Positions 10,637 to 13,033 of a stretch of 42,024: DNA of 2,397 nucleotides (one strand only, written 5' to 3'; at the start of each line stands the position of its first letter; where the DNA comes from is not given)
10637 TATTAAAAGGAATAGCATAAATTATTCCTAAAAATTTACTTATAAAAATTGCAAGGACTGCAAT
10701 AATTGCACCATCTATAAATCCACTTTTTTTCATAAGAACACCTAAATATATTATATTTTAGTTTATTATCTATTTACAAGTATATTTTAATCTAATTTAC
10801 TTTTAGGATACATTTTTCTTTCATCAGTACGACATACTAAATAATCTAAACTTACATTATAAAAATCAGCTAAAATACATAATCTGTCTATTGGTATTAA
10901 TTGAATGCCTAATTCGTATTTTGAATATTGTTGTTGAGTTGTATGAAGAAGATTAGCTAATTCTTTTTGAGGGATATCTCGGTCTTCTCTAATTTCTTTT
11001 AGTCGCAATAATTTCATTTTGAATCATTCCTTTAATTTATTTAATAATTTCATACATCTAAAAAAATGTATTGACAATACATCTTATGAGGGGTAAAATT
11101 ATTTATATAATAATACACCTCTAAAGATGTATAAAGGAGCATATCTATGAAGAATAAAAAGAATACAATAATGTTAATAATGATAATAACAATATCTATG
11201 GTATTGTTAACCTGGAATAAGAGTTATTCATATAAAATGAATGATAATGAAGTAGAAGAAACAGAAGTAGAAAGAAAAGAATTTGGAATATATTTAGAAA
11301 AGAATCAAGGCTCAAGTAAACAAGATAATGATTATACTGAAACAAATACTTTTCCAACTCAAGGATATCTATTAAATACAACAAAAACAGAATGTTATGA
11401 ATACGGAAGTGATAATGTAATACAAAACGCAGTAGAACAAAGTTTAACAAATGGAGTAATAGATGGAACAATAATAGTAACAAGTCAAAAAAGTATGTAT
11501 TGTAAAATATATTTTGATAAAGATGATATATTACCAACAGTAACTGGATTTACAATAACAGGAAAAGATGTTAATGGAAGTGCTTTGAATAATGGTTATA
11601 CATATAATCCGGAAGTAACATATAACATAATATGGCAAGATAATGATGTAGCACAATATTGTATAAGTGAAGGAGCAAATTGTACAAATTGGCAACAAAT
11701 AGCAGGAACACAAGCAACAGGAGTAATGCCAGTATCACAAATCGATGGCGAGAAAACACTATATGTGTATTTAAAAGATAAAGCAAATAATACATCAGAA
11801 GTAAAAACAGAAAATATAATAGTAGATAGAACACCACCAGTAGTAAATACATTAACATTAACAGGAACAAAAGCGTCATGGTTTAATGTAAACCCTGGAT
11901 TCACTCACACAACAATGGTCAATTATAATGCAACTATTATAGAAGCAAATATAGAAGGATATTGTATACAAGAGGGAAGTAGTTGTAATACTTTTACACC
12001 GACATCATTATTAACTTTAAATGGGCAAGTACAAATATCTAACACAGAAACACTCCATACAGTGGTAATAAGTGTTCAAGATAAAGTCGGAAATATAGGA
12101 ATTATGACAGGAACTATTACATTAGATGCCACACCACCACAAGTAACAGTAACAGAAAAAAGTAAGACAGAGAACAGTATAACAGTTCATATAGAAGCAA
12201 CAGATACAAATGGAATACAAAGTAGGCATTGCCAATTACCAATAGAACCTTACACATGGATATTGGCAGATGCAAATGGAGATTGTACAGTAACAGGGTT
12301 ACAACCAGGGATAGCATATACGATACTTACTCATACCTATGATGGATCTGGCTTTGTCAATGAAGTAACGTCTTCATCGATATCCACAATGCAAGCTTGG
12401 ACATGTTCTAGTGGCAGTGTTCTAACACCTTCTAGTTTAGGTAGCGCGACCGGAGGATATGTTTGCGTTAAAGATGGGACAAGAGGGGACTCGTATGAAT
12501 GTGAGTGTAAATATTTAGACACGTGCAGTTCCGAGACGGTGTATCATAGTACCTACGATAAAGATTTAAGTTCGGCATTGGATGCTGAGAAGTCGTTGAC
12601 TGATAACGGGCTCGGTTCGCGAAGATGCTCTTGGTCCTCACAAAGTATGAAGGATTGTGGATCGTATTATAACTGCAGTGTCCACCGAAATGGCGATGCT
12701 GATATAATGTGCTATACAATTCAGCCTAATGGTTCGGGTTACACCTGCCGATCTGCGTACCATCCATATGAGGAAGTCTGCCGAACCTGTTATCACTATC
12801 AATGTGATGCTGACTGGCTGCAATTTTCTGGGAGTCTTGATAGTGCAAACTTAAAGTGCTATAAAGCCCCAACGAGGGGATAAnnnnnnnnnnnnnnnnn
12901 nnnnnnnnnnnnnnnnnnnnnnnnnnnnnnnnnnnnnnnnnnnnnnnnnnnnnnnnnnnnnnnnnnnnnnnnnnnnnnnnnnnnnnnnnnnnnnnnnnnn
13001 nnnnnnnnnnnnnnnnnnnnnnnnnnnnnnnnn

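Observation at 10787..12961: Module A of a duplicated two-gene system: private XRE repressor plus N-anchored Ig-stalk protein with an exchangeable C-terminal tip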

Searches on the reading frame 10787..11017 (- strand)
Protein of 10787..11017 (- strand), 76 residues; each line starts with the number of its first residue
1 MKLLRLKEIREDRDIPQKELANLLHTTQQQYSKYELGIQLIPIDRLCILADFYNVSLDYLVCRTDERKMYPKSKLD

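Call 5: search_protein_families(library=pfam, proteins=[window:10787-11017:-], max_evalue=1)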
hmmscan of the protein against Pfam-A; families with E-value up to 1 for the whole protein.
window:10787-11017:- (76 aa): 6 families
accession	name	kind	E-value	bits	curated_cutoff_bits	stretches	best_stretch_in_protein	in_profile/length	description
PF01381.28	HTH_3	-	3.5e-14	53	23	1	6-60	1-55/55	Helix-turn-helix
PF12844.13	HTH_19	-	3.7e-09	36.8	30.2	1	5-64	3-62/64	Helix-turn-helix domain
PF13560.12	HTH_31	-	1.7e-07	31.9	27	1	5-57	5-58/64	Helix-turn-helix domain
PF13443.12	HTH_26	-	0.026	15.2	22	1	5-57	1-54/63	Cro/C1-type HTH DNA-binding domain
PF13744.12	HTH_37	-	0.057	13.7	27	1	6-49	23-67/80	Helix-turn-helix domain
PF13412.12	HTH_24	-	0.073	13.1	21.9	1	6-28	9-31/48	Winged helix-turn-helix DNA-binding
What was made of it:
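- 10787..11017 (-): Module A regulator: 76-aa single-domain XRE/HTH_3 protein, the putative private repressor. Pfam HTH_3, 53 bits against a cut-off of 23 (call 5).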

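Call 97: search_protein_families(library=padloc, proteins=[window:10787-11017:-], max_evalue=0.01)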
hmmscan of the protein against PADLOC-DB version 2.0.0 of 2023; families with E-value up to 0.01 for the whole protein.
window:10787-11017:- (76 aa): 11 families
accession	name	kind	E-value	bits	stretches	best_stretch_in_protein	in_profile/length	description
PDLC03947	RmrA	-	7.7e-07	26.3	1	5-66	15-76/383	-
PDLC02926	HTH_VI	-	1e-05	23.7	1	6-67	6-67/92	-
PDLC03954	RmrA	-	2.2e-05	21.6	1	5-66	14-75/380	-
PDLC03951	RmrA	-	2.9e-05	21.2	1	4-68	11-75/400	-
PDLC03945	RmrA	-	0.00031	18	1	5-66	6-67/394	-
PDLC03948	RmrA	-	0.00032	17.7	1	5-61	12-68/397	-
PDLC04775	PDC-M69A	-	0.00039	18.9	1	8-68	14-74/113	-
PDLC04142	capH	-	0.0011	18.1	1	5-67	10-72/103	capH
PDLC03952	RmrA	-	0.0018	15.2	1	5-62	26-83/395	-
PDLC03956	RmrA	-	0.0048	14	1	5-65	12-73/399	-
PDLC03944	RmrA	-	0.005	14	1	5-61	10-66/384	-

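Call 98: search_protein_families(library=phrogs, proteins=[window:10787-11017:-], max_evalue=0.001)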
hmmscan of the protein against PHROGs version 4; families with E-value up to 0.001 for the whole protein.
window:10787-11017:- (76 aa): 8 families
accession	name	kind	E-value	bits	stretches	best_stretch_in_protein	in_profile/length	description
phrog_8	-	transcription regulation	3.4e-20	73.8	1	5-71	80-146/346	transcriptional regulator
phrog_3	-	transcription regulation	1.2e-10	42.8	1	3-70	90-155/430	transcriptional repressor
phrog_4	-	transcription regulation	1.3e-07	31.9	1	5-67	140-198/400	transcriptional repressor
phrog_1994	-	DNA, RNA and nucleotide metabolism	2.5e-06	28.5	1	5-64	3-62/170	DNA binding protein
phrog_2967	-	transcription regulation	6e-06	27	1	5-61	14-70/225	transcriptional regulator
phrog_2439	-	transcription regulation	1.3e-05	25.3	1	5-63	11-69/367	transcriptional regulator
phrog_2328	-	transcription regulation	0.0003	21.6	1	5-61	19-75/128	transcriptional repressor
phrog_1124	-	transcription regulation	0.00052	20.6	1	6-55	13-61/177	transcriptional regulator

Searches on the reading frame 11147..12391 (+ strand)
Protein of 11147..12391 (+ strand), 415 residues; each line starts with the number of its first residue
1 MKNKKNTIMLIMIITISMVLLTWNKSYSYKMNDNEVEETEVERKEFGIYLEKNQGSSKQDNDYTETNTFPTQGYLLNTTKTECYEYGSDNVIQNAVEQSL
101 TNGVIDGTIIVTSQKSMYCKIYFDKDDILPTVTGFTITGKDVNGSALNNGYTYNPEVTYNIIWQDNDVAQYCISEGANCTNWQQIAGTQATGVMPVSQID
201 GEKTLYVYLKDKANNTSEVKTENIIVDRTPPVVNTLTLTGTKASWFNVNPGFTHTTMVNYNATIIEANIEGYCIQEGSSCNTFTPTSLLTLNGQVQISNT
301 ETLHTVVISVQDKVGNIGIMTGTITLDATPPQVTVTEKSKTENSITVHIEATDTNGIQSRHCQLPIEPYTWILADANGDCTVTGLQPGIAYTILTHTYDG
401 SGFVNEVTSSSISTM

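Call 16: find_homologous_proteins(query=window:11147-12391:+, max_evalue=0.001)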
Query window:11147-12391:+ (415 aa): 20 proteins with E <= 0.001 among 3243 candidates.
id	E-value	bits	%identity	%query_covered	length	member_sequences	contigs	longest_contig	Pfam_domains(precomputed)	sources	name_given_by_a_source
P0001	2.7e-272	921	100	100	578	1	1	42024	-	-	-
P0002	1.0e-125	438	56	100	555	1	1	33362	PF19077.7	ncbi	-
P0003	1.1e-119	418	55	97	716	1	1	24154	PF19077.7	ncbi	-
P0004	7.7e-118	412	54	97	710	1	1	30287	-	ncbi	-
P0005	1.1e-113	398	55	97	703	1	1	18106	PF19077.7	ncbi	-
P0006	1.2e-113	398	54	99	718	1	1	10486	PF19077.7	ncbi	-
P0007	2.3e-113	397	54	97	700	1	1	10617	PF19077.7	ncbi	-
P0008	8.0e-84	300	56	56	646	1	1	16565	-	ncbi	-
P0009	1.1e-83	299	45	90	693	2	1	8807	PF19077.7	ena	-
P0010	5.9e-83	297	58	56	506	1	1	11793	-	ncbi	-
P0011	2.0e-80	289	57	56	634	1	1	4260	PF00041.28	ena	-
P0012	7.4e-79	284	43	88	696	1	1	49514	PF19077.7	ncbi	-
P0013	1.9e-78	282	54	56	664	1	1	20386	-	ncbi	-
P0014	2.3e-77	279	41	97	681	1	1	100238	PF19077.7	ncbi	-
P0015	3.1e-73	265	43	90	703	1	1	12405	-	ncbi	-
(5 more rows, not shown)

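Call 19: find_encoding_contigs(protein=P0002, flank=6000, max_places=3)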
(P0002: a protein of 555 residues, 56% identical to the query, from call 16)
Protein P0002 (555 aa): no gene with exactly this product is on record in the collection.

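Call 20: find_encoding_contigs(protein=P0014, flank=6000, max_places=3)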
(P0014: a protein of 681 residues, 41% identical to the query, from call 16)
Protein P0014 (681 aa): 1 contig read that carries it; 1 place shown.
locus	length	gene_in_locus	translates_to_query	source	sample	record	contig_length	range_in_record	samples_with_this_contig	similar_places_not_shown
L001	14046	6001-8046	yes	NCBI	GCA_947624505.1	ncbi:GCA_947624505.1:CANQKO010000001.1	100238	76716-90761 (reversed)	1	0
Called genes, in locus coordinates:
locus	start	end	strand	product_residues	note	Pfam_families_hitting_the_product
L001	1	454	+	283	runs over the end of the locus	PF10672:Methyltrans_SAM, PF02475:TRM5-TYW2_MTfase (faint), PF03602:Cons_hypoth95 (weak), PF09445:Methyltransf_15 (faint)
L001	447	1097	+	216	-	PF00849:PseudoU_synth_2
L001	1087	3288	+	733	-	PF01136:Peptidase_U32, PF12392:DUF3656, PF01136:Peptidase_U32 (weak)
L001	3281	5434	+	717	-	PF09371:Tex_N, PF22706:Tex_central_region, PF14639:YqgF (weak), PF16921:Tex_YqgF, PF14635:HHH_7, PF12836:HHH_3, PF17674:HHH_9, PF00575:S1, +1 more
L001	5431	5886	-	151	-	PF01381:HTH_3, PF12844:HTH_19, PF13560:HTH_31 (faint), PF01381:HTH_3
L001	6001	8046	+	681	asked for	PF19077:Big_13 (faint)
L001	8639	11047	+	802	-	PF00005:ABC_tran, PF02463:SMC_N (faint), PF13304:AAA_21 (faint), PF02687:FtsX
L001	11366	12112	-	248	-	PF00106:adh_short, PF08659:KR, PF23441:SDR, PF13561:adh_short_C2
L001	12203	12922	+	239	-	-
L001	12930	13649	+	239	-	-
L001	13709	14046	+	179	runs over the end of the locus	PF00210:Ferritin (faint), PF02915:Rubrerythrin, PF21349:RUBY_RBDX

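Call 80: find_encoding_contigs(protein=P0003, flank=3000, max_places=2)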
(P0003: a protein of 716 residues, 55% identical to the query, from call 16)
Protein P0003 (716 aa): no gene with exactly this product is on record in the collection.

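Call 81: find_encoding_contigs(protein=P0004, flank=3000, max_places=2)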
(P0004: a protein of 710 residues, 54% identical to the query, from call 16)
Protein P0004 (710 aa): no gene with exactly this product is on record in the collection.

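Call 111: list_cluster_members(proteins=[P0002, P0003, P0004, P0005, P0006, P0007, P0077, P0078])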
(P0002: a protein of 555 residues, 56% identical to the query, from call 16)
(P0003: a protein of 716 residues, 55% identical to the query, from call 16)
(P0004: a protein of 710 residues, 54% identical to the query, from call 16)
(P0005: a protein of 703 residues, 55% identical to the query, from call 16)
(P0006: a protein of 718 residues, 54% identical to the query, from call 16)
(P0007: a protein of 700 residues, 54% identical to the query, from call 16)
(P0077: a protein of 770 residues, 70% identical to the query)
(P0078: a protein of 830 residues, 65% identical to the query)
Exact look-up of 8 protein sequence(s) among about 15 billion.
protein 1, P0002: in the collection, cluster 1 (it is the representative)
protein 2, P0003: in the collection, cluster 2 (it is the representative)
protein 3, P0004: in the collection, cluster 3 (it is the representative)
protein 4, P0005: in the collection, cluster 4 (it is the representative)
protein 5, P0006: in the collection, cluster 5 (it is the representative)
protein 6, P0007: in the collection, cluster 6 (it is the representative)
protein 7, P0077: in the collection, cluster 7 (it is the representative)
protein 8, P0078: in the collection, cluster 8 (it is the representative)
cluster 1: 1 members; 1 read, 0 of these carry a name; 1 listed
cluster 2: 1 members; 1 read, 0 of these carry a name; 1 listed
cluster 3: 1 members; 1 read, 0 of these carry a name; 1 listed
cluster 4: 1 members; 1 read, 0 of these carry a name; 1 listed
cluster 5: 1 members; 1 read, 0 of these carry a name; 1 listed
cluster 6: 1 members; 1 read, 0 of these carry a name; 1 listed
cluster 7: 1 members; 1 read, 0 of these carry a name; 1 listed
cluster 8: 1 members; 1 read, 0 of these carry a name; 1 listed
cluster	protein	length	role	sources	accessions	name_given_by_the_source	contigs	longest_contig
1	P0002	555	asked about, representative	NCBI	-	-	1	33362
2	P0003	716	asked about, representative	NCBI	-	-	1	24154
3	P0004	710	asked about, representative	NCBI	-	-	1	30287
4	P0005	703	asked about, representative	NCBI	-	-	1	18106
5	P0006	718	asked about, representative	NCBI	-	-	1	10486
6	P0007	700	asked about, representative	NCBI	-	-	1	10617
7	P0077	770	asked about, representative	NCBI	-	-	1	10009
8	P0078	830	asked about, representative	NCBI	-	-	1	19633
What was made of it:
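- Tried and rejected: The cluster look-up gave no accessions (call 111).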

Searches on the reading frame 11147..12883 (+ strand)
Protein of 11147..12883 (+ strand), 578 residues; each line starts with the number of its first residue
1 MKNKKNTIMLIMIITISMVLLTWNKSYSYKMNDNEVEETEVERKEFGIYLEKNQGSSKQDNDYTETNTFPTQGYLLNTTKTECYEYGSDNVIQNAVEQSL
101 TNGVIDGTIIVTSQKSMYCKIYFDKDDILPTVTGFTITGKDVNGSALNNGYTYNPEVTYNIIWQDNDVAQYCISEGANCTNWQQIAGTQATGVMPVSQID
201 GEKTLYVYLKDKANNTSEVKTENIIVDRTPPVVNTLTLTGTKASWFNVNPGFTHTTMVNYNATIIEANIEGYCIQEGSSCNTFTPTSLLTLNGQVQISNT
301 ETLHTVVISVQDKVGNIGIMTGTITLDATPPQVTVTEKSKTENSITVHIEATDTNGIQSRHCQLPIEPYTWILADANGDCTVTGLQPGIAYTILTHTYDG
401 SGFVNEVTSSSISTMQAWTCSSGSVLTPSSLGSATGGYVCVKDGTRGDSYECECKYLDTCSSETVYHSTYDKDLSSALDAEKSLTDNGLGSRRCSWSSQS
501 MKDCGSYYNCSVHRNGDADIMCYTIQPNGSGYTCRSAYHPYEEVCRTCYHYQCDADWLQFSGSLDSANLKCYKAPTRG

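Call 5: search_protein_families(library=pfam, proteins=[window:11147-12883:+], max_evalue=1)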
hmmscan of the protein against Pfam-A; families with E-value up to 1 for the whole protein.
window:11147-12883:+ (578 aa): 3 families
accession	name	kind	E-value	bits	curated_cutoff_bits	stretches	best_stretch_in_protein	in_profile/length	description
PF19077.6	Big_13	-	0.00022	22.1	27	1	140-227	12-101/102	Bacterial Ig-like domain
PF13750.12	Big_3_3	-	0.0011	19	27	1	200-235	14-50/157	Bacterial Ig-like domain (group 3)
PF12245.14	Big_3_2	-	0.002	18.7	23.3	1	184-228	79-122/122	Bacterial Ig-like domain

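Call 15: search_solved_structures(query=window:11147-12883:+, max_evalue=1)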
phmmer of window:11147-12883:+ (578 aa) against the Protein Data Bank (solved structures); distinct sequences matched with E-value up to 1: 17.
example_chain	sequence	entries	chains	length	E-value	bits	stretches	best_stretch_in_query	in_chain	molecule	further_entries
1fnh_A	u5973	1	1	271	0.022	16.7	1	325-414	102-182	PROTEIN (FIBRONECTIN)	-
3r8q_A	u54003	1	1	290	0.028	16.4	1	325-414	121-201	Fibronectin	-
8gq6_E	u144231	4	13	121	0.063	15.2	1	468-560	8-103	E3 ubiquitin-protein ligase RBX1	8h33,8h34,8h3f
6xay_A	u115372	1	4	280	0.13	14.1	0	377-433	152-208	Fibronectin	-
6byn_M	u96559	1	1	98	0.23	13.3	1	375-402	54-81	WDR5-binding Monobody, Mb(S4)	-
1u6g_B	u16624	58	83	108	0.37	12.7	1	476-560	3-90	RING-box protein 1 | E3 ubiquitin-protein ligase RBX1 | E3 ubiquitin-protein ligase RBX1, N-terminally processed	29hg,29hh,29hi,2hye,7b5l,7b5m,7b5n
6ttu_R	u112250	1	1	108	0.38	12.6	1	476-559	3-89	E3 ubiquitin-protein ligase RBX1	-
9uum_R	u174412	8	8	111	0.5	12.2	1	477-560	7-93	E3 ubiquitin-protein ligase RBX1, N-terminally processed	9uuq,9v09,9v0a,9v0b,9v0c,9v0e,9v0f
8qu8_E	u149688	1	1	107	0.55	12.1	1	482-560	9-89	E3 ubiquitin-protein ligase RBX1, N-terminally processed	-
5b0g_A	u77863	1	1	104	0.63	11.9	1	110-167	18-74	Olivetolic acid cyclase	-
7w6d_A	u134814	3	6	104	0.66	11.8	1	110-163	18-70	Olivetolic acid cyclase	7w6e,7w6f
5b0a_A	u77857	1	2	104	0.81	11.5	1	110-163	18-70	Olivetolic acid cyclase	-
2lgv_A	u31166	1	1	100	0.84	11.5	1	494-560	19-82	E3 ubiquitin-protein ligase RBX1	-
5b0e_A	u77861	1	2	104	0.9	11.4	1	110-163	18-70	Olivetolic acid cyclase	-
5b08_A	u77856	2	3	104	0.91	11.4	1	110-163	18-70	Olivetolic acid cyclase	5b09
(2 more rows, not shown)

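Call 22: find_related_loci(query=A3, collection=genome_contigs, flank=4000)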
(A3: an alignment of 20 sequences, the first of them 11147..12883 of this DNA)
Query A3 (578 aa) in genome_contigs; peptide patterns used: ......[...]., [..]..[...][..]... (x = any residue, [..] = any of these).
200 stretches matched a pattern; 57 encode a relative of the query (tblastn E <= 1e-3); 56 distinct loci.
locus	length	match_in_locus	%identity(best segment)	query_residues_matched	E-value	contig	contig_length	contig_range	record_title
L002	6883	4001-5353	46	3-451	3e-118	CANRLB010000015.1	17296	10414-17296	MAG: uncultured Bacilli bacterium isolate Lapin-011__bin94 genome assembly, contig: Lapin-011__NODE_3359_length_17296_co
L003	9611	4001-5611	37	1-577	5e-85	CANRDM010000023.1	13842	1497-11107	MAG: uncultured Bacilli bacterium isolate Lapin-026__bin104 genome assembly, contig: Lapin-026__NODE_5385_length_13842_c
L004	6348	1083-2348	44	1-416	1e-95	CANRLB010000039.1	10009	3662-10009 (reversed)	MAG: uncultured Bacilli bacterium isolate Lapin-011__bin94 genome assembly, contig: Lapin-011__NODE_7578_length_10009_co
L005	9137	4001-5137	44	40-416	1e-84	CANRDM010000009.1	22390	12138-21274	MAG: uncultured Bacilli bacterium isolate Lapin-026__bin104 genome assembly, contig: Lapin-026__NODE_2600_length_22390_c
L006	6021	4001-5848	35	2-578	2e-83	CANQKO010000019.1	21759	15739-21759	MAG: uncultured Bacilli bacterium isolate Lapin-027__bin20 genome assembly, contig: Lapin-027__NODE_2134_length_21759_co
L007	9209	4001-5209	43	2-405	4e-82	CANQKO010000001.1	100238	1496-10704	MAG: uncultured Bacilli bacterium isolate Lapin-027__bin20 genome assembly, contig: Lapin-027__NODE_119_length_100238_co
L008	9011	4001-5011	58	1-432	6e-81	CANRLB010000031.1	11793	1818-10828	MAG: uncultured Bacilli bacterium isolate Lapin-011__bin94 genome assembly, contig: Lapin-011__NODE_5975_length_11793_co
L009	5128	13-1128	46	39-404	3e-80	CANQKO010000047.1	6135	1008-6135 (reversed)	MAG: uncultured Bacilli bacterium isolate Lapin-027__bin20 genome assembly, contig: Lapin-027__NODE_14125_length_6135_co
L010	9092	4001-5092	43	39-405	2e-79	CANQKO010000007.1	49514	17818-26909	MAG: uncultured Bacilli bacterium isolate Lapin-027__bin20 genome assembly, contig: Lapin-027__NODE_508_length_49514_cov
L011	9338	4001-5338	39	1-444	1e-79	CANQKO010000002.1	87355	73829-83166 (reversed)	MAG: uncultured Bacilli bacterium isolate Lapin-027__bin20 genome assembly, contig: Lapin-027__NODE_164_length_87355_cov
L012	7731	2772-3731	56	2-416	2e-79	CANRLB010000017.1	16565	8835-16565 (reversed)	MAG: uncultured Bacilli bacterium isolate Lapin-011__bin94 genome assembly, contig: Lapin-011__NODE_3578_length_16565_co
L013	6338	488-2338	34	1-577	2e-78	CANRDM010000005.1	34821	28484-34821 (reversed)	MAG: uncultured Bacilli bacterium isolate Lapin-026__bin104 genome assembly, contig: Lapin-026__NODE_1283_length_34821_c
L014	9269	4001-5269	40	2-428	9e-78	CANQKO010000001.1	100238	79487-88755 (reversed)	MAG: uncultured Bacilli bacterium isolate Lapin-027__bin20 genome assembly, contig: Lapin-027__NODE_119_length_100238_co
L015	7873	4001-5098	42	43-405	8e-77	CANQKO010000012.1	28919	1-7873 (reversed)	MAG: uncultured Bacilli bacterium isolate Lapin-027__bin20 genome assembly, contig: Lapin-027__NODE_1300_length_28919_co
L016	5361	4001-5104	42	43-402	2e-76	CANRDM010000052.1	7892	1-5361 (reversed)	MAG: uncultured Bacilli bacterium isolate Lapin-026__bin104 genome assembly, contig: Lapin-026__NODE_11933_length_7892_c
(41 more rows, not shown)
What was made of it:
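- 56 loci lie in a handful of rabbit-gut 'uncultured Bacilli' genomes, about 25 of them in one genome (call 22).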

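Call 82: find_encoding_contigs(protein=window:11147-12883:+, flank=1000, max_places=2)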
Protein window:11147-12883:+ (578 aa): no gene with exactly this product is on record in the collection.

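Call 97: search_protein_families(library=padloc, proteins=[window:11147-12883:+], max_evalue=0.01)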
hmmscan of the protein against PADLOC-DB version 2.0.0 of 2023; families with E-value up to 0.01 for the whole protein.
window:11147-12883:+ (578 aa): 0 families

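Call 98: search_protein_families(library=phrogs, proteins=[window:11147-12883:+], max_evalue=0.001)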
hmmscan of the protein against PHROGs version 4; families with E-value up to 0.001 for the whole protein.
window:11147-12883:+ (578 aa): 1 family
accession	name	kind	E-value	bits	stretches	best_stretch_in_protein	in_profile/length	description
phrog_10898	-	unknown function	8.7e-07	29.9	0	290-350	73-134/221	-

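Call 105: find_related_loci(query=A3, collection=viral_contigs, flank=3000)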
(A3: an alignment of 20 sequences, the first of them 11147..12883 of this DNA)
Query A3 (578 aa) in viral_contigs; peptide patterns used: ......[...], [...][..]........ (x = any residue, [..] = any of these).
129 stretches matched a pattern, but none encodes a relative of the query by tblastn (E <= 1e-3).
